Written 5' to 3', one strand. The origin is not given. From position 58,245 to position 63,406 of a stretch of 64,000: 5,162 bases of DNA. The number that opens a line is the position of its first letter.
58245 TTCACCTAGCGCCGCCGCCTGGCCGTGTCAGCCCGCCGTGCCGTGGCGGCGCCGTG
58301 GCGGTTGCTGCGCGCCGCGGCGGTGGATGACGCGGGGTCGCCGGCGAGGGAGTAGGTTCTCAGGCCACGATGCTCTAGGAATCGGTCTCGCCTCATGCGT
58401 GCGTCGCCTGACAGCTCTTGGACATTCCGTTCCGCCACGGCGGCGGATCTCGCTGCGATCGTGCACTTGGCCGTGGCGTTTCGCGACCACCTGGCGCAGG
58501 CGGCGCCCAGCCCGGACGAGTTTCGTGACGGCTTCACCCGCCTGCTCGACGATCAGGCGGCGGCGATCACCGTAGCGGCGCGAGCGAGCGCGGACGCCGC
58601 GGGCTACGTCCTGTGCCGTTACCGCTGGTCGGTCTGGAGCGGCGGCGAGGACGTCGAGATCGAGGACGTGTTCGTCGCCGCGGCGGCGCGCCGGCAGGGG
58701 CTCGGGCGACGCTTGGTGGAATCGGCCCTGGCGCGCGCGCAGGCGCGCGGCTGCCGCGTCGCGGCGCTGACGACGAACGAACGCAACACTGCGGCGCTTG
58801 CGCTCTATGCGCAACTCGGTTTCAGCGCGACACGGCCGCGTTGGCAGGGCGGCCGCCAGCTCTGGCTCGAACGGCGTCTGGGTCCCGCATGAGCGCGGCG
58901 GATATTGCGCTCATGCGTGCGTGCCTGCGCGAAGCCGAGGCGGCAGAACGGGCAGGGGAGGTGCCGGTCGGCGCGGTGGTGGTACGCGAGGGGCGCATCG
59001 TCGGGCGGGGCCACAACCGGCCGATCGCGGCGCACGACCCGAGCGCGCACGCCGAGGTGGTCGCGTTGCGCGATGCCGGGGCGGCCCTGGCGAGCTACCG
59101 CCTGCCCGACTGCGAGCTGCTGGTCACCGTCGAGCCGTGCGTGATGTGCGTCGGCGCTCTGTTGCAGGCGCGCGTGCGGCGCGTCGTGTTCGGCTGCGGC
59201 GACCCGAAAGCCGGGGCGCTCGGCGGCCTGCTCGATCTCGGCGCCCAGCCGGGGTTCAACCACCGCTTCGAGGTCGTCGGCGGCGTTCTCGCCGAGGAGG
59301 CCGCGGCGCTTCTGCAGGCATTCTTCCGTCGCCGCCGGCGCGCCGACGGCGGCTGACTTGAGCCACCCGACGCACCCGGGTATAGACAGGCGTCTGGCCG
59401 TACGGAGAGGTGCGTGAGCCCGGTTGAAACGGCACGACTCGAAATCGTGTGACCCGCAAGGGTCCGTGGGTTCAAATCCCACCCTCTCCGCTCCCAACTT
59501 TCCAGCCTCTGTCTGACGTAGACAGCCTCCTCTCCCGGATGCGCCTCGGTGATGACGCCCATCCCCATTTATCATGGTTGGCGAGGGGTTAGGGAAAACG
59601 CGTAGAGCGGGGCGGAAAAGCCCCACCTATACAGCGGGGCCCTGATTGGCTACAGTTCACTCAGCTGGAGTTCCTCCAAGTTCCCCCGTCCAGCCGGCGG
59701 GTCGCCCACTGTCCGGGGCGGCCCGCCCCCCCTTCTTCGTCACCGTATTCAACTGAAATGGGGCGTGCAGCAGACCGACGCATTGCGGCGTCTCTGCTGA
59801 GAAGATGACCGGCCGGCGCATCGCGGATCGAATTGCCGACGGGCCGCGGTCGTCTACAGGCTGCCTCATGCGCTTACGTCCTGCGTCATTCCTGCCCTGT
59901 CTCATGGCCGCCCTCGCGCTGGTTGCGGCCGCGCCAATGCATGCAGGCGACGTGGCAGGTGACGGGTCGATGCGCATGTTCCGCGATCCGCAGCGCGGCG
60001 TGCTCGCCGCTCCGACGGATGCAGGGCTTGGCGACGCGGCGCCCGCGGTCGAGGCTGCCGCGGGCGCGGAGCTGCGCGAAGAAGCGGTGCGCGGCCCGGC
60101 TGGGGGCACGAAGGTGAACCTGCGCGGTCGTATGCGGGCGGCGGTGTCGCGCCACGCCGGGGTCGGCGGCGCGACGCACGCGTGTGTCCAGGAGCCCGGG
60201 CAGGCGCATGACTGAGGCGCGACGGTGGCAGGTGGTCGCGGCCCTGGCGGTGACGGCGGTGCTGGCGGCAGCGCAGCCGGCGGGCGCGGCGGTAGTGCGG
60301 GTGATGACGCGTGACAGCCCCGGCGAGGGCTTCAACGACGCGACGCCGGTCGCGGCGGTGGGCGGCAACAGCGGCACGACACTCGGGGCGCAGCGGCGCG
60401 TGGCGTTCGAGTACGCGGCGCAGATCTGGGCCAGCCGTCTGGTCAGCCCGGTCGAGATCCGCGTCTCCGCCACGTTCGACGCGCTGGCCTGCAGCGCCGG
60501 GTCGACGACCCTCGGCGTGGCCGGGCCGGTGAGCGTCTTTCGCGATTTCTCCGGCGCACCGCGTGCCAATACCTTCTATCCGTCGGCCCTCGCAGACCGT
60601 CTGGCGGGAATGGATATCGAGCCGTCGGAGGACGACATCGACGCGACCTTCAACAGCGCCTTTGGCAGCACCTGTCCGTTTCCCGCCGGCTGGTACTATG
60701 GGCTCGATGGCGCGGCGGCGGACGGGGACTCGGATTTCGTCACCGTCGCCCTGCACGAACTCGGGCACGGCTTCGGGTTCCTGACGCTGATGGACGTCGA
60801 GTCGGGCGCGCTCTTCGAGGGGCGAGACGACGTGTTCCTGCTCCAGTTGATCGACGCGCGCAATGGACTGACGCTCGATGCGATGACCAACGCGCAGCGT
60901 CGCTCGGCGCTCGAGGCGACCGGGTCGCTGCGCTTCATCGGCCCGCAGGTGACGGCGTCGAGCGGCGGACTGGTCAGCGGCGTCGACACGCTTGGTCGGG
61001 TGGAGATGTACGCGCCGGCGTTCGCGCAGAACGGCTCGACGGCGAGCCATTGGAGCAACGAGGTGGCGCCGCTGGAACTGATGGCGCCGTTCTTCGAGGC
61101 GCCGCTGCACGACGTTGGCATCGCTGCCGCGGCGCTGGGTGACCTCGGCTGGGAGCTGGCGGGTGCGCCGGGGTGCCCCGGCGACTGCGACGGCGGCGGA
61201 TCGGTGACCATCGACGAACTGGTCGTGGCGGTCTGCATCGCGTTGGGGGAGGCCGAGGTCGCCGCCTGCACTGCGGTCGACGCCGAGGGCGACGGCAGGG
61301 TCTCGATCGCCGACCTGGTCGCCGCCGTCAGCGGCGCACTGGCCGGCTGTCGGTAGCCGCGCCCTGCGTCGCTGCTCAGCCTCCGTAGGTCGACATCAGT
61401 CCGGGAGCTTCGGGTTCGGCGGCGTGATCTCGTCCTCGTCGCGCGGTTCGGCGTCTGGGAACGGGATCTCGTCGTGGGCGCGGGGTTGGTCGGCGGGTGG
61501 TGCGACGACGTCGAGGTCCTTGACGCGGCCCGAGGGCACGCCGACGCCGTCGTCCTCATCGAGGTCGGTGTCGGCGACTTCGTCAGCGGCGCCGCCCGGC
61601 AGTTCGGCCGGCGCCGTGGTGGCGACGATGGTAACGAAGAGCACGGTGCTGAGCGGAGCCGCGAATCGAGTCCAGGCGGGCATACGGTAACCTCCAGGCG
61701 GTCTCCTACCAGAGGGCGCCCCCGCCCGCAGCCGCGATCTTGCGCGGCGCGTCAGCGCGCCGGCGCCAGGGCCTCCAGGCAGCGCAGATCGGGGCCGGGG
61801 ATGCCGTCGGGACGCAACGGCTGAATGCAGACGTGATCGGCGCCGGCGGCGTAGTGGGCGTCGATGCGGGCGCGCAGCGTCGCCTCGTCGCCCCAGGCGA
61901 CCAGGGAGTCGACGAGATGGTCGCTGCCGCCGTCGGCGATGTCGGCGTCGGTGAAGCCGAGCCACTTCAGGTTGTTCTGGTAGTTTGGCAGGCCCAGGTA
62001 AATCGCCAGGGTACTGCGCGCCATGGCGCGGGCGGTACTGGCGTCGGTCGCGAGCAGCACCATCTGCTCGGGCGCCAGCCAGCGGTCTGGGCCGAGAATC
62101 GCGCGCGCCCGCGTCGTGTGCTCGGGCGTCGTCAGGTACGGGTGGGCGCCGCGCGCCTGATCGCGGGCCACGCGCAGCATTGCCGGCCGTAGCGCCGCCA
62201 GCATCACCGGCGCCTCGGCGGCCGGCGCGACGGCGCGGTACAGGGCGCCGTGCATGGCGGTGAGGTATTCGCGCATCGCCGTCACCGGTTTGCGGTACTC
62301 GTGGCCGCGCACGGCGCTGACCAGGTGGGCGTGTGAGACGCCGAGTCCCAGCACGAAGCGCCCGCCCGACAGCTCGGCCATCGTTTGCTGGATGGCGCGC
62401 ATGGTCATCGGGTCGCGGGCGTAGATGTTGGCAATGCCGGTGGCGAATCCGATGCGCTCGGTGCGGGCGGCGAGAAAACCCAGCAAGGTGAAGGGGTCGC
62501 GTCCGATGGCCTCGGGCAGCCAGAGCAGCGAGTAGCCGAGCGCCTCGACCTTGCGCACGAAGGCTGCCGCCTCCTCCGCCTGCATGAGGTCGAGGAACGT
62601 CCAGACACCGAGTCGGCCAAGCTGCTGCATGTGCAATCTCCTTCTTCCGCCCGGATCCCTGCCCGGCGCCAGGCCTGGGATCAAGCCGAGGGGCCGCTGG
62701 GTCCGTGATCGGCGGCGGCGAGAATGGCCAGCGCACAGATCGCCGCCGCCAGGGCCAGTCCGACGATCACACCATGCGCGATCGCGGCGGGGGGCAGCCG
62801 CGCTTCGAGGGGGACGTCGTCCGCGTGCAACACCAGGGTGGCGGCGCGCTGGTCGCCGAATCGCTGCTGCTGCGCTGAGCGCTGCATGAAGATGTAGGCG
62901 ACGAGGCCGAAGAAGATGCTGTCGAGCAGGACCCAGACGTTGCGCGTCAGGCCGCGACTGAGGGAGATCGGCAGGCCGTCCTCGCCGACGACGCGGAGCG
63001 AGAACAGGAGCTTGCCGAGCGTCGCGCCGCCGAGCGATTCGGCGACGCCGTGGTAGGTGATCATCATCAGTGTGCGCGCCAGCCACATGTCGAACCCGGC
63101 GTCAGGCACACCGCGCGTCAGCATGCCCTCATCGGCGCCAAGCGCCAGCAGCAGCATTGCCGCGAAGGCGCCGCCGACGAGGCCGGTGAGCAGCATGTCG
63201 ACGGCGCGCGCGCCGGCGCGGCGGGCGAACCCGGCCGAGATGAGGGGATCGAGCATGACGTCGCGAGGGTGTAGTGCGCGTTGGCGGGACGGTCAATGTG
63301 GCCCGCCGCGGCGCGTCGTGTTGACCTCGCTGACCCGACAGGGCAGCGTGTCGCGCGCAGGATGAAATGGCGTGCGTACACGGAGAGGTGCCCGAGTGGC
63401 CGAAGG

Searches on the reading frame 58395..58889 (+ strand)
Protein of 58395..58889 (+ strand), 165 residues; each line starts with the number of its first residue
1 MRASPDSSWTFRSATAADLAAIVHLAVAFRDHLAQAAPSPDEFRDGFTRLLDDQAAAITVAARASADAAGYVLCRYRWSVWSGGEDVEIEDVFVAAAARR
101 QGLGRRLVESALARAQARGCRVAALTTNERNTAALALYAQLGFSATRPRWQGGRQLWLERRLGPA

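Call 60: search_protein_families(library=pfam, proteins=[window:58395-58889:+], max_evalue=0.00001)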
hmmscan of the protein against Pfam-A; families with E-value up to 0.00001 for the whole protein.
window:58395-58889:+ (165 aa): 5 families
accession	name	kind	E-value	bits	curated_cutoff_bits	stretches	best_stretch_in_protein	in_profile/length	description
PF00583.31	Acetyltransf_1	-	5.8e-19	68.9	20.7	1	42-143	16-116/116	Acetyltransferase (GNAT) family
PF13508.13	Acetyltransf_7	-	1.2e-11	45.2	27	1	66-144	12-83/84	Acetyltransferase (GNAT) domain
PF13673.13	Acetyltransf_10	-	7.9e-11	42.5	23.6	1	54-149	28-113/128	Acetyltransferase (GNAT) domain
PF08445.16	FR47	-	2.5e-07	31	22.1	1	88-146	23-80/86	FR47-like protein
PF14542.12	Acetyltransf_CG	-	3.3e-06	27.6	30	1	76-124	17-62/80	GCN5-related N-acetyl-transferase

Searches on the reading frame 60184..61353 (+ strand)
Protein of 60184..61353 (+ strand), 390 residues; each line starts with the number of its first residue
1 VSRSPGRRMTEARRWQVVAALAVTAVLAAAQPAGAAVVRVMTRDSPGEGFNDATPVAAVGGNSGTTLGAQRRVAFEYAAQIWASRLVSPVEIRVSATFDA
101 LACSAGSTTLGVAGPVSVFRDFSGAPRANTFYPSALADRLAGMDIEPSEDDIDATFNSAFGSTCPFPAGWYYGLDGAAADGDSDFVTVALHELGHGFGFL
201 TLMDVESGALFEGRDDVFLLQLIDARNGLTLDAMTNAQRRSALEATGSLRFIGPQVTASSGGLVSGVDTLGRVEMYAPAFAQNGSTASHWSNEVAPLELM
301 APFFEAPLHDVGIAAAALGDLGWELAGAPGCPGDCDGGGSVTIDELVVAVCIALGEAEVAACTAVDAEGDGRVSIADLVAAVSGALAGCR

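Call 5: search_protein_families(library=pfam, proteins=[window:60184-61353:+], max_evalue=1)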
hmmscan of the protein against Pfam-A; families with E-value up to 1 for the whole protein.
window:60184-61353:+ (390 aa): 2 families
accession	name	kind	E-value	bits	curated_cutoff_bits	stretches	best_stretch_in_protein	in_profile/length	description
PF00036.39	EF-hand_1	-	0.014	15.4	25.4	0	364-382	8-26/29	EF hand domain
PF13405.12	EF-hand_6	-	0.26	11.6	25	0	365-382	9-26/30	EF-hand domain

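Call 6: search_protein_families(library=ncbifam, proteins=[window:60184-61353:+], max_evalue=1)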
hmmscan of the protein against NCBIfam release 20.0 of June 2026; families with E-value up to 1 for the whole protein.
window:60184-61353:+ (390 aa): 3 families
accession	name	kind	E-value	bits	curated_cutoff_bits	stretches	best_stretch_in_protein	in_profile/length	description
NF038122.1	metallo_LGF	subfamily_domain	2e-15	57.6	80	2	135-323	99-273/274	NF038122 family metalloprotease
NF002732.0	PRK02649.1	equivalog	0.077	12.5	348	1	11-74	27-89/305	NAD(+) kinase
NF041410.1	XopAW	subfamily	0.23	11.2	120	1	334-382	113-162/235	XopAW family type III secretion system calcium-binding effector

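Call 12: find_encoding_contigs(protein=window:60184-61353:+, flank=10000, max_places=6)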
Protein window:60184-61353:+ (390 aa): no gene with exactly this product is on record in the collection.

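Call 62: find_encoding_contigs(protein=window:60208-61353:+, flank=3000, max_places=3)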
Protein window:60208-61353:+ (382 aa): 1 contig read that carries it; 1 place shown.
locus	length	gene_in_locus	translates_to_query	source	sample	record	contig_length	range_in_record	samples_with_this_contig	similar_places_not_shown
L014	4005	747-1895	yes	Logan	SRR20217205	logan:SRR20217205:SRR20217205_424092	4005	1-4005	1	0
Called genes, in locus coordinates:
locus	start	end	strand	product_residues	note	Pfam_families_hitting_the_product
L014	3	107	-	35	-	?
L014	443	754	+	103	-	-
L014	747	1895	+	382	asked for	-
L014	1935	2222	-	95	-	-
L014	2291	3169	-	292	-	PF00296:Bac_luciferase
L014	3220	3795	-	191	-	PF06271:RDD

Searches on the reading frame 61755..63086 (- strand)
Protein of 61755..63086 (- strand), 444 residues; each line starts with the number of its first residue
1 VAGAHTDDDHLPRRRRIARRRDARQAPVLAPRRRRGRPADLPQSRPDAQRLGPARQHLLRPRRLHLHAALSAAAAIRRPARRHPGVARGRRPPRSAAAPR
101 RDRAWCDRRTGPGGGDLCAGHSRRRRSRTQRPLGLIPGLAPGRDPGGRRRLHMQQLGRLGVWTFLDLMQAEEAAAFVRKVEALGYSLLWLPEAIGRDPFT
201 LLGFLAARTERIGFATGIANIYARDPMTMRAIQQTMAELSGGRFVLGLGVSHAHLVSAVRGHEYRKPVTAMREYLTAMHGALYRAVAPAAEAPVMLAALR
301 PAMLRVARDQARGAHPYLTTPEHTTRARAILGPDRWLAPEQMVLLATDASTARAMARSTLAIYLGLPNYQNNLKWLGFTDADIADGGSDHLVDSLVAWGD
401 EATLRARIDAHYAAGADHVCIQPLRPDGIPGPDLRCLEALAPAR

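Call 60: search_protein_families(library=pfam, proteins=[window:61755-63086:-], max_evalue=0.00001)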
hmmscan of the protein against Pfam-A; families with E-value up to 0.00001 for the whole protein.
window:61755-63086:- (444 aa): 1 family
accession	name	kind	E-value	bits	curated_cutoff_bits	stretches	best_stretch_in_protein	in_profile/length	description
PF00296.26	Bac_luciferase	-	2.5e-31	109.6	27.9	1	168-418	20-314/314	Luciferase-like monooxygenase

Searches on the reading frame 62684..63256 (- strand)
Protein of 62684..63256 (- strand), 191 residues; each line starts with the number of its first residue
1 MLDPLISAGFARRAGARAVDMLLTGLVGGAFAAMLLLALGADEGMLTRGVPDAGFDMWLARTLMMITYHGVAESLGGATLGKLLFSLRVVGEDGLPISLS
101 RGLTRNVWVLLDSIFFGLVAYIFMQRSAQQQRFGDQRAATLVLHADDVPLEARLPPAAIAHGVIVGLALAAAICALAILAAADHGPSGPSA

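Call 60: search_protein_families(library=pfam, proteins=[window:62684-63256:-], max_evalue=0.00001)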
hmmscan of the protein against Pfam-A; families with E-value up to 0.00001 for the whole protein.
window:62684-63256:- (191 aa): 1 family
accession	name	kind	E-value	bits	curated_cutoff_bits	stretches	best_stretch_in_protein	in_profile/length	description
PF06271.18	RDD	-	6.7e-19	69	24.1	1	8-138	2-136/137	RDD family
